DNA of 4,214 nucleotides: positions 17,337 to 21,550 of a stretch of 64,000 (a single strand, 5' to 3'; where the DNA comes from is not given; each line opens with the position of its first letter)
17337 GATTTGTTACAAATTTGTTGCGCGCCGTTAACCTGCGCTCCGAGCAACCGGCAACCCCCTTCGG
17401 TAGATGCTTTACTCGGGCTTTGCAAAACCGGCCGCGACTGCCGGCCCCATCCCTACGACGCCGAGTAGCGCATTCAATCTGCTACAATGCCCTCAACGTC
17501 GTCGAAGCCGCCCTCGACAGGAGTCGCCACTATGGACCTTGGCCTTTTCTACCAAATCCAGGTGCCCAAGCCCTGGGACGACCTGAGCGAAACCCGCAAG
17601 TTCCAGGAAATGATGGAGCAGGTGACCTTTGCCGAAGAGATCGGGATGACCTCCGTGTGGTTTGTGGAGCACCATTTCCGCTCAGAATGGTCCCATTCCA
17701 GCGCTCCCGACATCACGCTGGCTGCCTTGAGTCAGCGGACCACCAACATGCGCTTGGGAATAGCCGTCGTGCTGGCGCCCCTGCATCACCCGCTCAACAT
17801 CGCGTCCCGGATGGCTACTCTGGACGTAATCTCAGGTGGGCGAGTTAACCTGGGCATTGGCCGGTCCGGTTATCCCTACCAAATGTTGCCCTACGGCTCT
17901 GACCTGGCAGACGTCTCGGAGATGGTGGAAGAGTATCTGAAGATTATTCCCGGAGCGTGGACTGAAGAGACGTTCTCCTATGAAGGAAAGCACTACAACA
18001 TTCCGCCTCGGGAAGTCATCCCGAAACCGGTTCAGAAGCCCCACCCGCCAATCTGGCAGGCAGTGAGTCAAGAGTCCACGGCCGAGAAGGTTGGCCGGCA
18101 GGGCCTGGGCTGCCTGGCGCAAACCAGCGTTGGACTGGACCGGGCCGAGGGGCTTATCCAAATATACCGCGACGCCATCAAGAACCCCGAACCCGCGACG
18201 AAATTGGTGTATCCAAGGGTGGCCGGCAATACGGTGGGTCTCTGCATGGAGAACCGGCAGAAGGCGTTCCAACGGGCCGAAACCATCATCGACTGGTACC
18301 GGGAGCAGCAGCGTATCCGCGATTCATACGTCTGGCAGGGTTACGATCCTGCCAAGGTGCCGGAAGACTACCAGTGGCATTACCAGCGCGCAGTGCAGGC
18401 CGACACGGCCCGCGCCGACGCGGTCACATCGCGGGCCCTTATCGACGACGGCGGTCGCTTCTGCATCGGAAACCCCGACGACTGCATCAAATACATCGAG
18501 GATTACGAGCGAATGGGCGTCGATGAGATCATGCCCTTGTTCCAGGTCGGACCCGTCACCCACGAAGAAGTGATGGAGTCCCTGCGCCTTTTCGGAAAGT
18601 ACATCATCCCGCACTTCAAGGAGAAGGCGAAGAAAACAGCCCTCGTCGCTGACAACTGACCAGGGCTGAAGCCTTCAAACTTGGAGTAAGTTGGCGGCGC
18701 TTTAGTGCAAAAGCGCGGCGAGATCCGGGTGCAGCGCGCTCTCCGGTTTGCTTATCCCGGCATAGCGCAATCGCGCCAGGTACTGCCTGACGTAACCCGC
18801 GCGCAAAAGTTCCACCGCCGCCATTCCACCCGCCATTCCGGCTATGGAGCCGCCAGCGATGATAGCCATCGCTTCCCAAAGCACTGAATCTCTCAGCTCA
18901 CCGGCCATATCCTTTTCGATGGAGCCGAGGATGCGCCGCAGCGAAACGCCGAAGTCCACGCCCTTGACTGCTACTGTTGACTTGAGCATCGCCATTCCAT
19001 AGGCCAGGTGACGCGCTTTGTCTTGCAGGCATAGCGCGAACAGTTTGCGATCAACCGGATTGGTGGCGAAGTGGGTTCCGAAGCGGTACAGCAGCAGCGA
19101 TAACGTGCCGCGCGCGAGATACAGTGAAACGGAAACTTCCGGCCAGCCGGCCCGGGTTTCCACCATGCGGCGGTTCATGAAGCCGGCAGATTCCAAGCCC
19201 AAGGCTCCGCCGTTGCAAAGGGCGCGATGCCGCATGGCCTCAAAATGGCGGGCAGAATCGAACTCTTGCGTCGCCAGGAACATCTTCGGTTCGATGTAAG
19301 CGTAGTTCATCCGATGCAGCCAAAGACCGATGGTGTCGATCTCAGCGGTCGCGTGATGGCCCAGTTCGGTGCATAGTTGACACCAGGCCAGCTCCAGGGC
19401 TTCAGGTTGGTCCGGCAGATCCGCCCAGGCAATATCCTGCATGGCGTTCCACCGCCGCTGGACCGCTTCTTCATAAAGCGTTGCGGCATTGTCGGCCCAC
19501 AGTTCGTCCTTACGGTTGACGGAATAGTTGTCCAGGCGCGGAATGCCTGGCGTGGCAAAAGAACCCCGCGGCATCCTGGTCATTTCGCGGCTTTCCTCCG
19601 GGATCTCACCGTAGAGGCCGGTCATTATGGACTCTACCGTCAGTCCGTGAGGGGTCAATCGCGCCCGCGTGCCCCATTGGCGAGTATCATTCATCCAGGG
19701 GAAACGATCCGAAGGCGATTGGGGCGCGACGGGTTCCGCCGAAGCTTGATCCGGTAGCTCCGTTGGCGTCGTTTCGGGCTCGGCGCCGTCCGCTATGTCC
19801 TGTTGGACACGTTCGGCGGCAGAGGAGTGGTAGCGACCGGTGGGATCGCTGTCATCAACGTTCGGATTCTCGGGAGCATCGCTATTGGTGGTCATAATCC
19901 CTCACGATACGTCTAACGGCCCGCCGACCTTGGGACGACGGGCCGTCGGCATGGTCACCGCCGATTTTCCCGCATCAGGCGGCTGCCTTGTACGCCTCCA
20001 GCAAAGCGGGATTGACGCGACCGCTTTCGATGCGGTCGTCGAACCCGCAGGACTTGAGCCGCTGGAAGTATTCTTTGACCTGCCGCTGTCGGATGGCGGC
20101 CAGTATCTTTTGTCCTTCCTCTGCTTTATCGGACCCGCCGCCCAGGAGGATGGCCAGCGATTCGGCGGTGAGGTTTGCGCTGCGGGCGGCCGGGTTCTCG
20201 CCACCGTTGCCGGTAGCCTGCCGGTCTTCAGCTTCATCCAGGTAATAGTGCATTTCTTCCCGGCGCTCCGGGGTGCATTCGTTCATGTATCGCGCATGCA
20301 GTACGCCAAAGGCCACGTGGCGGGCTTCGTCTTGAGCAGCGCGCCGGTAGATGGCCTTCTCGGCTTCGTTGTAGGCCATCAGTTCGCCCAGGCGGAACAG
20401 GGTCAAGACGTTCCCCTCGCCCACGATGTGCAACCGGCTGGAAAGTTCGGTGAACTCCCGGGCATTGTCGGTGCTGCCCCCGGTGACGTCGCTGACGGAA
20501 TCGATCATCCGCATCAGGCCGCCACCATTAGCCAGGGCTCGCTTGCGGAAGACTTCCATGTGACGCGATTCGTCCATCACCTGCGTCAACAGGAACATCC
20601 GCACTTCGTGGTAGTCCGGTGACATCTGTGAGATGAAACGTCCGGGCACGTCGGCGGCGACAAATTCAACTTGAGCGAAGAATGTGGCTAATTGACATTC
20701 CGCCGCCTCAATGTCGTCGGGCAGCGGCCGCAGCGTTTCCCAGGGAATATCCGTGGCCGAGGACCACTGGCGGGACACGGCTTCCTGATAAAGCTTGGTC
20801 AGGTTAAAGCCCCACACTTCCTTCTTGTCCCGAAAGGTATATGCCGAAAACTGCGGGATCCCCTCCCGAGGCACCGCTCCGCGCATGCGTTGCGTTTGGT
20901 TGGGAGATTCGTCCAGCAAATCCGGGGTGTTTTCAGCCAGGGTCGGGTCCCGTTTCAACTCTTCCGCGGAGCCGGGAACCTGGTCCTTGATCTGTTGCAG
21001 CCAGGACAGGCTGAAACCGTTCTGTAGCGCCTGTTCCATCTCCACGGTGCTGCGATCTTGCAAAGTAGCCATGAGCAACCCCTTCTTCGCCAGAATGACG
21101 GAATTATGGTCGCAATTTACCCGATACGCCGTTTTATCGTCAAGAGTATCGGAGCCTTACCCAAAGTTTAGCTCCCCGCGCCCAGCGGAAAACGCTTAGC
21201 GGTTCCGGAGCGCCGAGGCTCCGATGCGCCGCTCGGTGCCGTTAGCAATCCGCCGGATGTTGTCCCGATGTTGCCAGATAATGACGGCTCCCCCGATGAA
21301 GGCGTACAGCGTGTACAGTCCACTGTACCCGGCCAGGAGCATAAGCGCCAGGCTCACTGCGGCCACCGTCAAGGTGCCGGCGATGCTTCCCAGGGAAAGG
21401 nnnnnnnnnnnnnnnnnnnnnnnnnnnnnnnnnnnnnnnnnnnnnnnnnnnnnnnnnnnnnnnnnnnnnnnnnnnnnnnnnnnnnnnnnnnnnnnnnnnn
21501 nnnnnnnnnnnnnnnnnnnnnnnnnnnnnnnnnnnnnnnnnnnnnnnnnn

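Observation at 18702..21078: Paralogous ferritin-like pair: one canonical diiron protein and one partner lacking all four carboxylate ligands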

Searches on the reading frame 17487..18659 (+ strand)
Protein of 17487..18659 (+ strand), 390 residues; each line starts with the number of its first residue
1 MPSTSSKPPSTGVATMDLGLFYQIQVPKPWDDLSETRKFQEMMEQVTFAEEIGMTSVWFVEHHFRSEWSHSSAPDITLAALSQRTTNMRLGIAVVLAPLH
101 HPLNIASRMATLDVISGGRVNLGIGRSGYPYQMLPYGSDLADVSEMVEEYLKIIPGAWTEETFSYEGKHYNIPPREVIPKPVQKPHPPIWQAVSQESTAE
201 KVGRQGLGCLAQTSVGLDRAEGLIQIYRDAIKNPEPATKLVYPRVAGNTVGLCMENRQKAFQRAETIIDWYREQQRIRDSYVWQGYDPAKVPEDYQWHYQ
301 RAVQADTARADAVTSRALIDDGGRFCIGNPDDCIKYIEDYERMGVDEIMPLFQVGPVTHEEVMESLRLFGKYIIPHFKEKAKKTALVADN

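Call 10: search_protein_families(library=pfam, proteins=[window:17487-18659:+], max_evalue=0.001)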
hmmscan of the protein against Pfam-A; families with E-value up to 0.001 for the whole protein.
window:17487-18659:+ (390 aa): 1 family
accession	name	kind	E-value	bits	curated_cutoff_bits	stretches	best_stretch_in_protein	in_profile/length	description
PF00296.26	Bac_luciferase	-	6.4e-56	190.4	27.9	1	31-347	13-314/314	Luciferase-like monooxygenase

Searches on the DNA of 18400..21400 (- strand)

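Call 68: search_rna_families(source=window, start=18400, end=21400, threshold=evalue, max_evalue=1)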
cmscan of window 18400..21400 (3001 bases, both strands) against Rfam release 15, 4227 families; matches with E-value up to 1: 0.
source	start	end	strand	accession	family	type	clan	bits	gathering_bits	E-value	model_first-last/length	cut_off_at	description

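Call 69: search_rna_families(sources=[L002, L009, L020, L036, L016], threshold=gathering)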
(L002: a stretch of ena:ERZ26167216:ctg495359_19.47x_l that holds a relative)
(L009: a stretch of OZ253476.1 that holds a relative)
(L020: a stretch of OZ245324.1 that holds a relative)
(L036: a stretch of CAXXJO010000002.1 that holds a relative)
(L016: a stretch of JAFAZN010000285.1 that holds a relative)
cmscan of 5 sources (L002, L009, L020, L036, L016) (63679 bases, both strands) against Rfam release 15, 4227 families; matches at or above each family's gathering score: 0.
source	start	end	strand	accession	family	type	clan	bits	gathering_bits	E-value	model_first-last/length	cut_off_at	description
